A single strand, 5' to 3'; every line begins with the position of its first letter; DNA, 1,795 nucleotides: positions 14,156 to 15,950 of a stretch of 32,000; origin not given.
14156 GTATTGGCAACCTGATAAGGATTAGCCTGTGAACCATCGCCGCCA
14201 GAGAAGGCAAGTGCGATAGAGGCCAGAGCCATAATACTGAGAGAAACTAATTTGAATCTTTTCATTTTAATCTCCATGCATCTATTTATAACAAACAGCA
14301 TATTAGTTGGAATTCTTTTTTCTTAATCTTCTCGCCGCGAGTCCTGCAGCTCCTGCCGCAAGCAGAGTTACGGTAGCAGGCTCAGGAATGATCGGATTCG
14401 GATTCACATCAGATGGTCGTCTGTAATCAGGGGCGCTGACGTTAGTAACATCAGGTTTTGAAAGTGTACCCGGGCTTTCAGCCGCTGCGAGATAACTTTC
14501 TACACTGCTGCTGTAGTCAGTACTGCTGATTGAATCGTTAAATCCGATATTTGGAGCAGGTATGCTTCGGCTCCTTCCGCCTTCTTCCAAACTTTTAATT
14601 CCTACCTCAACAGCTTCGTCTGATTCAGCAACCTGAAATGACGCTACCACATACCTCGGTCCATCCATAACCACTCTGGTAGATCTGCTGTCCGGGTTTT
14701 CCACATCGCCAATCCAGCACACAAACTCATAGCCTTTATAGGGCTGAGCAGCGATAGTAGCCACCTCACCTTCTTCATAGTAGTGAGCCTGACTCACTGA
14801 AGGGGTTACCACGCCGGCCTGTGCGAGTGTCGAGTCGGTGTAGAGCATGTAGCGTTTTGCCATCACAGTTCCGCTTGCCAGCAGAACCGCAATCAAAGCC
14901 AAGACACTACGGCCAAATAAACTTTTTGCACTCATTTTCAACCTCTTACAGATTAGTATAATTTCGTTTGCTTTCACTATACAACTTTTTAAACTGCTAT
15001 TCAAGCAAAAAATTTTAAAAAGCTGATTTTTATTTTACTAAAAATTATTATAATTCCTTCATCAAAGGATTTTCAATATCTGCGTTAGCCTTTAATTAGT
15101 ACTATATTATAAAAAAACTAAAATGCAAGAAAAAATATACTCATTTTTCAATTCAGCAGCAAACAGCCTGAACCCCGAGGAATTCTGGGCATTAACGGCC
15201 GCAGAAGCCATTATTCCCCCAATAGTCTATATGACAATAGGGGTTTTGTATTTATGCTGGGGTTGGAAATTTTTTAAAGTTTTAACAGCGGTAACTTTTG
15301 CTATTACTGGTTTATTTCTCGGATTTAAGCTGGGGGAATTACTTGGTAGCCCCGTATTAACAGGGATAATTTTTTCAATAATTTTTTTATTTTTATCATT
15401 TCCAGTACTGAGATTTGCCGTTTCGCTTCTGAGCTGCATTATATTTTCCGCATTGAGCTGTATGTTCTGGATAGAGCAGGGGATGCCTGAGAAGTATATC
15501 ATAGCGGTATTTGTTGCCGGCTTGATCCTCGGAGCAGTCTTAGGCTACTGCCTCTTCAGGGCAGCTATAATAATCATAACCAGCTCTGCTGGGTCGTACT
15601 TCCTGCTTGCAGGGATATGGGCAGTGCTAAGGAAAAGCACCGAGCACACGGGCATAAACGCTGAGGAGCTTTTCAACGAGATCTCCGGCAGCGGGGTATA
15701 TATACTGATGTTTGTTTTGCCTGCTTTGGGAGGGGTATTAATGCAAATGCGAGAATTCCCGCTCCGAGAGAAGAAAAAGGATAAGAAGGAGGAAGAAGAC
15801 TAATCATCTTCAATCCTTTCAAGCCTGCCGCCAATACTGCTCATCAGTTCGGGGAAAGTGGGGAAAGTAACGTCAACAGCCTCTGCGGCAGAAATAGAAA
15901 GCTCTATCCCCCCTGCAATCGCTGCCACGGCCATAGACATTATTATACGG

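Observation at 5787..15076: Candidate undescribed surface-display module: PEP-CTERM protein + anchorless 2485-aa giant + dedicated beta-barrel in one transcription unit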

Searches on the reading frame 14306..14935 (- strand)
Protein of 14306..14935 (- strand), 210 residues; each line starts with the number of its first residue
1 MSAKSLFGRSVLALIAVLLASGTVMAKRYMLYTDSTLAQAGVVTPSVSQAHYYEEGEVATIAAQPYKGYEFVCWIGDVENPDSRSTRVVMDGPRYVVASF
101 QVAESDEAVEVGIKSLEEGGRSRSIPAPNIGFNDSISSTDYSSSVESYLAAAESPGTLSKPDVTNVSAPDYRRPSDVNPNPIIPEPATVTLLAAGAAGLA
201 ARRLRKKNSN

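Call 7: search_protein_families(library=pfam, proteins=[window:14306-14935:-], max_evalue=0.01)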
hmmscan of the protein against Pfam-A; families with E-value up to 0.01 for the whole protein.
window:14306-14935:- (210 aa): 2 families
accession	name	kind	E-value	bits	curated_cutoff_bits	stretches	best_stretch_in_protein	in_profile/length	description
PF18998.6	Flg_new_2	-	1.3e-10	41.5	23.6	1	40-102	10-71/73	Divergent InlB B-repeat domain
PF07589.16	PEP-CTERM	-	4.8e-05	23.7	20.7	1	183-203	2-23/24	PEP-CTERM motif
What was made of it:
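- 14630..14818 (-): Divergent InlB B-repeat domain of the small protein (aa 40-102). Pfam PF18998, E 1.3e-10, 41.5 bits against a cut-off of 23.6 (call 7).
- On Flg_new / InlB B-repeat proteins: Small protein: PF18998 at 41.5 bits (call 7).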

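Call 8: search_protein_families(library=ncbifam, proteins=[window:14306-14935:-], max_evalue=0.01)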
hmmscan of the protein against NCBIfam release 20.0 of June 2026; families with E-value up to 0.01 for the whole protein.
window:14306-14935:- (210 aa): 5 families
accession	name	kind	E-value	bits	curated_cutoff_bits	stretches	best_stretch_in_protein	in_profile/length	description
NF038125.1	PEP_CTERM_THxN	subfamily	0.0011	18.6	85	1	179-206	219-246/246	THxN family PEP-CTERM protein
NF033554.9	floc_PepA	equivalog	0.0014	18.5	80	1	183-207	237-261/261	flocculation-associated PEP-CTERM protein PepA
TIGR02595.1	PEP_CTERM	domain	0.002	18.8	16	1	183-206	1-24/24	PEP-CTERM sorting domain-containing protein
NF041538.1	PEP_EDSA_1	subfamily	0.0035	17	100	1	180-206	283-307/307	EDSAP-1 family PEP-CTERM protein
NF038118.1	PEP_CTERM_CCXG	equivalog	0.0056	16.4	90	0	180-206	173-199/199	CCXG family PEP-CTERM protein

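Call 21: find_homologous_proteins(query=window:14306-14935:-, max_evalue=0.001)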
Query window:14306-14935:- (210 aa): 14 proteins with E <= 0.001 among 8000 candidates.
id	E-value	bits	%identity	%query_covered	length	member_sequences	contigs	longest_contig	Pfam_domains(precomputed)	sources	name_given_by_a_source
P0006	2.7e-124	430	96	100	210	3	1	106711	PF18998.7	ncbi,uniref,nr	ncbi:InlB B-repeat-containing protein [Sedimentisphaera salicampi]|uniref:InlB B-repeat-containing p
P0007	1.1e-89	317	69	100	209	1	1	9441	PF18998.7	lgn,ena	-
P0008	2.0e-84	300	65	100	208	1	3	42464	PF18998.7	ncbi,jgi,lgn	ncbi:MAG: PEP-CTERM sorting domain-containing protein [Phycisphaerae bacterium]|jgi:hypothetical pro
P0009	6.9e-64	233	56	95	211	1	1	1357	PF07589.17,PF18998.7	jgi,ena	-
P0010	6.2e-62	227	54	95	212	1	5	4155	PF07589.17,PF18998.7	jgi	jgi:hypothetical protein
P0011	3.5e-61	224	53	95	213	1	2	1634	PF07589.17,PF18998.7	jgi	jgi:hypothetical protein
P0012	4.2e-61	224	53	94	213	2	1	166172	PF07589.17,PF18998.7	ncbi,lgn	ncbi:MAG: PEP-CTERM sorting domain-containing protein [Sedimentisphaeraceae bacterium JB056]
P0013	4.2e-61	224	54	94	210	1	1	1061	PF07589.17,PF18998.7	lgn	-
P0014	4.3e-59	218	54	94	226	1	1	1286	PF07589.17,PF18998.7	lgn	-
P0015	2.3e-58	215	51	94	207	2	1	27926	PF07589.17,PF18998.7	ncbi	-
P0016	3.4e-57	211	53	94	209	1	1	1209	PF07589.17,PF18998.7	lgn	-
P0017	5.5e-55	204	48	95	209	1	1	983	PF07589.17,PF18998.7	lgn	-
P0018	1.5e-50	190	48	94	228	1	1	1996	PF07589.17,PF18998.7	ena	-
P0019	1.4e-49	187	48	94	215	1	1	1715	PF07589.17,PF18998.7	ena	-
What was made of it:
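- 14303..14935 (-): Small gene: 210-aa precursor with signal peptide, one B-repeat domain, a Ser/Thr/Pro-rich conserved stalk and a PEP-CTERM tail. Fourteen homologues of 207-228 aa at 48-96 % identity (call 21).
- Checked: This gives 210 aa, the same length as its 96 % homologue P0006 (call 21).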

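Call 22: find_encoding_contigs(protein=P0012, flank=10000, max_places=2)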
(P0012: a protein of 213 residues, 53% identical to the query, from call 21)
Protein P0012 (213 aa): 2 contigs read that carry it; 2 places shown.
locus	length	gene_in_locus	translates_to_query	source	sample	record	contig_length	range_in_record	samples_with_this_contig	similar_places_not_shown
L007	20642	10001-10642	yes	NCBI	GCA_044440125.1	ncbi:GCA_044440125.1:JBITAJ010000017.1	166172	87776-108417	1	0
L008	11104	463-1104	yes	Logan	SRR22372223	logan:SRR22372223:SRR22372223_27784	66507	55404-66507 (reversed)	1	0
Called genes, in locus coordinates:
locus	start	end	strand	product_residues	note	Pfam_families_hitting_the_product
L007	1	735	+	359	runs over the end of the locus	-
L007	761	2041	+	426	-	PF00860:Xan_ur_permease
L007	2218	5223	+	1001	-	PF22842:Pel9A-like_beta_helix, PF13385:Laminin_G_3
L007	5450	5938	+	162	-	PF13302:Acetyltransf_3 (weak), PF13527:Acetyltransf_9 (weak), PF00583:Acetyltransf_1, PF13673:Acetyltransf_10, PF13508:Acetyltransf_7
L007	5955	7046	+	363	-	PF01546:Peptidase_M20, PF07687:M20_dimer (weak)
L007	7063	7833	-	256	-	PF00902:TatC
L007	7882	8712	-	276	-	PF01063:Aminotran_4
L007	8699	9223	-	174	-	PF22811:Zn_ribbon_NrdR, PF03477:ATP-cone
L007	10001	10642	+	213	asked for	PF18998:Flg_new_2, PF07589:PEP_exosort_dom (weak)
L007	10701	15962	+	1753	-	PF07581:Glug (faint), PF09479:Flg_new (faint), PF18998:Flg_new_2 (weak)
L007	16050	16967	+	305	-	-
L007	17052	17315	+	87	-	-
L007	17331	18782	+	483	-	PF01225:Mur_ligase, PF08245:Mur_ligase_M, PF02875:Mur_ligase_C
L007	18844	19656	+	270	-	PF00459:Inositol_P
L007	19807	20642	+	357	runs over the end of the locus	PF00701:DHDPS (weak)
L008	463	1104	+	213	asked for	PF18998:Flg_new_2, PF07589:PEP_exosort_dom (weak)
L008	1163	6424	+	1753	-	PF07581:Glug (faint), PF09479:Flg_new (faint), PF18998:Flg_new_2 (weak)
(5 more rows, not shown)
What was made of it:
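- JB056: NrdR | trio | 87-aa gene, Mur ligase (call 22).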

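Call 23: find_encoding_contigs(protein=P0015, flank=10000, max_places=2)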
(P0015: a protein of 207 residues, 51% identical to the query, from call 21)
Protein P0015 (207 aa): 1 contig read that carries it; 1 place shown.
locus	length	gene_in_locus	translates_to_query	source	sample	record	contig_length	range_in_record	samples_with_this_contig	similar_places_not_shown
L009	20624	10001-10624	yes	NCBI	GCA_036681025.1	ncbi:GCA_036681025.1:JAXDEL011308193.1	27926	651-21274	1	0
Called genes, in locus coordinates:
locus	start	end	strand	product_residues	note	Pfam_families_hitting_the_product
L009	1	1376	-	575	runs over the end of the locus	PF05228:CHASE4, PF00672:HAMP (weak), PF00512:HisKA, PF02518:HATPase_c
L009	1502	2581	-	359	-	PF00005:ABC_tran, PF13304:AAA_21 (faint), PF08402:TOBE_2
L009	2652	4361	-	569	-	PF00528:BPD_transp_1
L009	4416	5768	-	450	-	PF01547:SBP_bac_1, PF13531:SBP_bac_11, PF13343:SBP_bac_6, PF13416:SBP_bac_8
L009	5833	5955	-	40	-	-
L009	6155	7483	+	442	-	PF08239:SH3_3 (faint)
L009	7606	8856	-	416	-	PF00817:IMS, PF11799:IMS_C, PF13438:DUF4113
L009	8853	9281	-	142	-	PF00717:Peptidase_S24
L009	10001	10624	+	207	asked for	PF18998:Flg_new_2, PF07589:PEP_exosort_dom (weak)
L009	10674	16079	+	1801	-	PF07581:Glug (faint), PF09479:Flg_new (faint), PF18998:Flg_new_2 (faint)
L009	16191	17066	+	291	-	-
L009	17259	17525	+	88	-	-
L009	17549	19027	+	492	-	PF01225:Mur_ligase (weak), PF08245:Mur_ligase_M, PF02875:Mur_ligase_C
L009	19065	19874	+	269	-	PF00459:Inositol_P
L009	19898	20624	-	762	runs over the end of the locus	PF01833:TIG (faint), PF04151:PPC (faint)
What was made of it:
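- GCA_036681025.1: LexA-like/ImpB | trio | 88-aa gene, Mur ligase (call 23). A LexA-like/ImpB cassette lies upstream in L009 (call 23).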

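Call 24: find_encoding_contigs(protein=P0008, flank=10000, max_places=3)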
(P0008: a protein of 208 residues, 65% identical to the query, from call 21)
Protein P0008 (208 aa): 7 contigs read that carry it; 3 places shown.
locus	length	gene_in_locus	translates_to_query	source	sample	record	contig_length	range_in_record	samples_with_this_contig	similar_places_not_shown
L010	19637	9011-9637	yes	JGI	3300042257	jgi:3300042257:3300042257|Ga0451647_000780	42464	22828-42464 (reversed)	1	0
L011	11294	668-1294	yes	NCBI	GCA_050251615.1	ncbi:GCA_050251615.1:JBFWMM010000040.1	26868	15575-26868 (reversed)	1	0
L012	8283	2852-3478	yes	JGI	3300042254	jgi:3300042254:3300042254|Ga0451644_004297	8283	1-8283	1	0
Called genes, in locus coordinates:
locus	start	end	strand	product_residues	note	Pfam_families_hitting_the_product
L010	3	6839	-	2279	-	?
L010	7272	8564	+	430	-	PF00275:EPSP_synthase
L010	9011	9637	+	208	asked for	PF18998:Flg_new_2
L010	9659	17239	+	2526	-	PF07581:Glug (faint), PF18998:Flg_new_2 (weak), PF09479:Flg_new (weak), PF18998:Flg_new_2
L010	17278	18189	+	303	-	-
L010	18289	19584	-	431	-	PF03721:UDPG_MGDP_dh_N, PF00984:UDPG_MGDP_dh, PF03720:UDPG_MGDP_dh_C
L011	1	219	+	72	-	PF00275:EPSP_synthase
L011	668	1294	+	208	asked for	PF18998:Flg_new_2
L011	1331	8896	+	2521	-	PF07581:Glug (faint), PF18998:Flg_new_2 (weak), PF09479:Flg_new (weak), PF18998:Flg_new_2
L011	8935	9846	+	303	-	-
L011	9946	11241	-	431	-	PF03721:UDPG_MGDP_dh_N, PF00984:UDPG_MGDP_dh, PF03720:UDPG_MGDP_dh_C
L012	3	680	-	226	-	?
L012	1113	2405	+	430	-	PF00275:EPSP_synthase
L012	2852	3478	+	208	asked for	PF18998:Flg_new_2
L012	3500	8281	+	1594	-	?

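Call 39: find_related_loci(query=A3, collection=metagenome_contigs, flank=10000)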
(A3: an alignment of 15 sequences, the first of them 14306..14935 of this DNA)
Query A3 (210 aa) in metagenome_contigs; peptide patterns used: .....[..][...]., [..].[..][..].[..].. (x = any residue, [..] = any of these).
197 stretches matched a pattern; 16 encode a relative of the query (tblastn E <= 1e-3); 16 distinct loci.
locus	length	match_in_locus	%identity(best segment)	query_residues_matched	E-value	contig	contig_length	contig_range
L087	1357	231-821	56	10-208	1e-69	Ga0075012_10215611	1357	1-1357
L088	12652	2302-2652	30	6-120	9e-14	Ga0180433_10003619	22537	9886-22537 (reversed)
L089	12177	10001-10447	31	28-189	5e-13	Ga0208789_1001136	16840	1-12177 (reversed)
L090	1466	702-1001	33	8-106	7e-13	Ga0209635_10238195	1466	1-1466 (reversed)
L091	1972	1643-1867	36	31-106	1e-12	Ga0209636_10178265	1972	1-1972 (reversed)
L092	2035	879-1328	35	38-206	2e-12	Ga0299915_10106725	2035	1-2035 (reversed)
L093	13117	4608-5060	31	38-206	3e-12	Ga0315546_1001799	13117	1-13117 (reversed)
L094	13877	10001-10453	31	38-206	3e-12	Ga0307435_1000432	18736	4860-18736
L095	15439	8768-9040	34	15-104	6e-12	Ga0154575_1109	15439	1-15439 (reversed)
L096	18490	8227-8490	35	40-126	2e-11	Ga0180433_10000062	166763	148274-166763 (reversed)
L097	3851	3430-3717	36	14-104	3e-11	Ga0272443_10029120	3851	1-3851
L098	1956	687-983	30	9-104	2e-10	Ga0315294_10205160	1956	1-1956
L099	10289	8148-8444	30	9-104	2e-10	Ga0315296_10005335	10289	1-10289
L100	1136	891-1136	37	11-90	2e-10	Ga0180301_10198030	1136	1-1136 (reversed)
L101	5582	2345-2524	39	40-100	6e-10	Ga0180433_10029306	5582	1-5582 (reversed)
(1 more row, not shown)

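Call 45: search_protein_families(library=pfam, proteins=[L007:17052-17312:+, L009:17259-17522:+], max_evalue=1)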
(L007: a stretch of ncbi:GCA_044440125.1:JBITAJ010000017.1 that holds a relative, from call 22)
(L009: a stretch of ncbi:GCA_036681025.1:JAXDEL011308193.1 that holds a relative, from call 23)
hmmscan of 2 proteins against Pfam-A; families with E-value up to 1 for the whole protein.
L007:17052-17312:+ (87 aa): 2 families
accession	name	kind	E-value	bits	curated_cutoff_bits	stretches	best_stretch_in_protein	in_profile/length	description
PF00913.24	Trypan_glycop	-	0.16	11.6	22.1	1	13-54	294-335/367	Trypanosome variant surface glycoprotein (A-type)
PF14253.11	AbiH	-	0.18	12.3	30.9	1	3-70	16-76/260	Bacteriophage abortive infection AbiH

L009:17259-17522:+ (88 aa): 1 family
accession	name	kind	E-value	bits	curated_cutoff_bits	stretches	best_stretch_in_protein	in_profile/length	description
PF00044.30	Gp_dh_N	-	0.028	15.2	31.7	1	17-77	22-81/101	Glyceraldehyde 3-phosphate dehydrogenase, NAD binding domain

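Call 55: find_encoding_contigs(protein=P0007, flank=10000, max_places=2)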
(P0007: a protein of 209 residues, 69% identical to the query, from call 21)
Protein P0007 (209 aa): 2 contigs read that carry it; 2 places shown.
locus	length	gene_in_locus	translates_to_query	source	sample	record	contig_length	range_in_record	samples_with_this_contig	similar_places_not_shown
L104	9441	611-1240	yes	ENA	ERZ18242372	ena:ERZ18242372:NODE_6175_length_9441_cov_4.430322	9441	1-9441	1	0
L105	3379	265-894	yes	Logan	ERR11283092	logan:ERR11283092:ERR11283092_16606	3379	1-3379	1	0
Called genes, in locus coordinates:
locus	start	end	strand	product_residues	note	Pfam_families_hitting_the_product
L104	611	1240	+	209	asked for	PF18998:Flg_new_2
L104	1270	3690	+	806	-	PF07581:Glug (faint)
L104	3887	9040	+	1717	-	PF03793:PASTA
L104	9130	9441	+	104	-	?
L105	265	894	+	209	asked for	PF18998:Flg_new_2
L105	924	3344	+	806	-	PF07581:Glug (faint)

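Call 60: search_solved_structures(query=A3, max_evalue=1)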
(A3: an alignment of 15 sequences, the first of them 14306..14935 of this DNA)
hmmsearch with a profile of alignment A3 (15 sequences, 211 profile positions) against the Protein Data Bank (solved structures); distinct sequences matched with E-value up to 1: 0.
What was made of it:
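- On Cohesin-dockerin (cellulosome-like) assembly: No cohesin hit in the small protein or the barrel (calls 7, 60).
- Closest known: Cellulosome-type anchoring. Different: No cohesin is detectable in the small protein or the barrel (calls 7, 60).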

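Call 68: find_encoding_contigs(protein=P0006, flank=10000, max_places=2)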
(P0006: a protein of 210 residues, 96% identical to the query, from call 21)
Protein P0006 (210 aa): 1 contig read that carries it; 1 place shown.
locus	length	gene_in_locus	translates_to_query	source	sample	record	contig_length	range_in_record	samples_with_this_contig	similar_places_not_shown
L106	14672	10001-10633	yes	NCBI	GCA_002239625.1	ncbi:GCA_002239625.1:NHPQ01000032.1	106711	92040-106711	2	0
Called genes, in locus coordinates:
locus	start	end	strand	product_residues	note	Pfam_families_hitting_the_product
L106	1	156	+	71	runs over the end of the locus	-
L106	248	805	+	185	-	PF22296:bAvd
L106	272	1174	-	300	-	PF13545:HTH_Crp_2 (faint)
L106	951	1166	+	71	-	-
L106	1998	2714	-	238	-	PF00665:rve, PF13683:rve_3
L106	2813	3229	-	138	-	PF01527:HTH_Tnp_1 (faint)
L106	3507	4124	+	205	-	-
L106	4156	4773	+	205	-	-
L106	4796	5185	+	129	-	-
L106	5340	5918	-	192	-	PF01558:POR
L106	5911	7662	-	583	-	PF01855:POR_N, PF02775:TPP_enzyme_C, PF00037:Fer4 (faint), PF12797:Fer4_2 (faint)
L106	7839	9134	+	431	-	PF00275:EPSP_synthase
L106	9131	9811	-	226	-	-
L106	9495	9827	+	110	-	-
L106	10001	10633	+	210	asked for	PF18998:Flg_new_2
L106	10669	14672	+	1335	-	PF09479:Flg_new (faint), PF07581:Glug (faint), PF18998:Flg_new_2 (weak)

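Call 82: search_protein_families(library=pfam, proteins=[L104:1270-3687:+, L104:3887-9037:+, L007:15210-15959:+, L009:15327-16076:+], max_evalue=0.01)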
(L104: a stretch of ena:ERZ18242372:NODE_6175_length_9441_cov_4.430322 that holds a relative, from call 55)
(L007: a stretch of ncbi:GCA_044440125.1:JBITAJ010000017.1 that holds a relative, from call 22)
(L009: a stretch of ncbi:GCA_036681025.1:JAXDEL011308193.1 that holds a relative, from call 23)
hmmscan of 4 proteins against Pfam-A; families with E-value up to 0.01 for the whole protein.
L104:1270-3687:+ (806 aa): 1 family
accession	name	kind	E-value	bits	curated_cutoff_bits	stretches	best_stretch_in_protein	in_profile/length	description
PF07581.17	Glug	-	8.7e-28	95.2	20.5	2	366-389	4-28/28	The GLUG motif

L104:3887-9037:+ (1717 aa): 2 families
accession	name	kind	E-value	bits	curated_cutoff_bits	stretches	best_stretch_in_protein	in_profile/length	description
PF03793.24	PASTA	-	1.2e-195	634.1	23.2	16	1162-1224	2-64/64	PASTA domain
PF07581.17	Glug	-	0.00052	20.7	20.5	1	1518-1540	2-23/28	The GLUG motif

L007:15210-15959:+ (250 aa): 0 families

L009:15327-16076:+ (250 aa): 0 families

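Call 87: find_encoding_contigs(protein=P0010, flank=5000, max_places=5)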
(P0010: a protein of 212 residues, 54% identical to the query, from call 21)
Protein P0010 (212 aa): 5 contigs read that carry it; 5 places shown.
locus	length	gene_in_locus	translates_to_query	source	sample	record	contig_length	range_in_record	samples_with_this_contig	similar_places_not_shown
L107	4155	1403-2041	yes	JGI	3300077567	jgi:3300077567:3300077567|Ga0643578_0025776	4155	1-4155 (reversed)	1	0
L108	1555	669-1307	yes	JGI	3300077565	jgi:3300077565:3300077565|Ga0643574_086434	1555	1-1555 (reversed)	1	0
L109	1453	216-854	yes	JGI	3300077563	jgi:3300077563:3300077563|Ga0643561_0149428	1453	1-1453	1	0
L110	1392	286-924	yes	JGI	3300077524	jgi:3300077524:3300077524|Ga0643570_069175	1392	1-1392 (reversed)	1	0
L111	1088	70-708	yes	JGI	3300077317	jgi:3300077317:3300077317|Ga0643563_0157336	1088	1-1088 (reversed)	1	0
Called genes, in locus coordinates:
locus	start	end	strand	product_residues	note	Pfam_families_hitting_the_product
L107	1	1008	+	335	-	?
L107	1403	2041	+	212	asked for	PF18998:Flg_new_2, PF07589:PEP_exosort_dom (weak)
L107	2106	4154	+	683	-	?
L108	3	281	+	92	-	?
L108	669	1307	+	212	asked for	PF18998:Flg_new_2, PF07589:PEP_exosort_dom (weak)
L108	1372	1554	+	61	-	?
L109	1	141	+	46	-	?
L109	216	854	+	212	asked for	PF18998:Flg_new_2, PF07589:PEP_exosort_dom (weak)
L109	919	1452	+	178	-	?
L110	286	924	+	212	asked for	PF18998:Flg_new_2, PF07589:PEP_exosort_dom (weak)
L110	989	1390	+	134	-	?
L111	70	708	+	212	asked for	PF18998:Flg_new_2, PF07589:PEP_exosort_dom (weak)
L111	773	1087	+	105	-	?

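Call 88: find_encoding_contigs(protein=P0018, flank=5000, max_places=3)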
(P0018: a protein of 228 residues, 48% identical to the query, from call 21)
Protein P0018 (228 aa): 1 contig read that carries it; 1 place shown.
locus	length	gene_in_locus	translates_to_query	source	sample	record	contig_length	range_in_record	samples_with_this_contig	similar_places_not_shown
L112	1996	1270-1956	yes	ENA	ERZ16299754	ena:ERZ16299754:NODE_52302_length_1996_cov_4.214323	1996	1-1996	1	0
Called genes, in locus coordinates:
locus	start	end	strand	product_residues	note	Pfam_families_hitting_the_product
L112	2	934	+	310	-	?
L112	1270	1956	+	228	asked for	PF18998:Flg_new_2, PF07589:PEP_exosort_dom (weak)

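Call 90: search_protein_families(library=pfam, proteins=[L107:1-1005:+, L112:2-931:+], max_evalue=0.001)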
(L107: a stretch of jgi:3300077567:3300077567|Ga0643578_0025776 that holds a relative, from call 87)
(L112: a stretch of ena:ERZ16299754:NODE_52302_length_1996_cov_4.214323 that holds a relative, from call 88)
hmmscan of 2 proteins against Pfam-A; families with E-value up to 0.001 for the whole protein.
L107:1-1005:+ (335 aa): 2 families
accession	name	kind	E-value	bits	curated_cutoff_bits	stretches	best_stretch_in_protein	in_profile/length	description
PF13102.12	Phage_int_SAM_5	-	3.3e-09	37.4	22.3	1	2-65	30-94/98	Phage integrase SAM-like domain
PF00589.27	Phage_integrase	-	6.1e-05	23.3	27.1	1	96-240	22-166/172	Phage integrase family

L112:2-931:+ (310 aa): 2 families
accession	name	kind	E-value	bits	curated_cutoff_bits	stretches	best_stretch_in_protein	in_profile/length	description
PF00589.27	Phage_integrase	-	1.4e-08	35.1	27.1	1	88-233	22-169/172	Phage integrase family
PF13102.12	Phage_int_SAM_5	-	3.7e-07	30.9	22.3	1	3-56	41-93/98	Phage integrase SAM-like domain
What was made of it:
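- Tyrosine recombinase genes sit directly upstream of the small gene in L107 and L112 (calls 87, 88, 90).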

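Call 97: search_protein_families(library=ncbifam, proteins=[L007:17052-17312:+, L007:15210-15959:+], max_evalue=0.01)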
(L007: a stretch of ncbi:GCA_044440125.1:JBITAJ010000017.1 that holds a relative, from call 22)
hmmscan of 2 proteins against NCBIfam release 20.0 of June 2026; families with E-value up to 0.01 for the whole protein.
L007:17052-17312:+ (87 aa): 0 families

L007:15210-15959:+ (250 aa): 0 families

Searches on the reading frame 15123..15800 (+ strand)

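Call 11: search_protein_families(library=pfam, proteins=[window:15123-15800:+], max_evalue=0.001)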
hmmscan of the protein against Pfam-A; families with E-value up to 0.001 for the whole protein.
window:15123-15800:+ (226 aa): 1 family
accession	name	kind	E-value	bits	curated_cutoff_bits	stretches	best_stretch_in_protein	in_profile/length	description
PF13886.12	TM7S3_TM198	-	0.00013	22.2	29.2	0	35-209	3-199/199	TM7S3/TM198-like domain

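Call 45: search_protein_families(library=pfam, proteins=[window:15123-15800:+], max_evalue=1)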
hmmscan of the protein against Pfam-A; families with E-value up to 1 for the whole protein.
window:15123-15800:+ (226 aa): 2 families
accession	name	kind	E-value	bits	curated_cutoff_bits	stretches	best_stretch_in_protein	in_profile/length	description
PF13886.12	TM7S3_TM198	-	0.00013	22.2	29.2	1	35-209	3-199/199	TM7S3/TM198-like domain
PF09550.16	Phage_TAC_6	-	0.074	13.9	23.4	1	16-28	16-28/58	Phage tail assembly chaperone protein, TAC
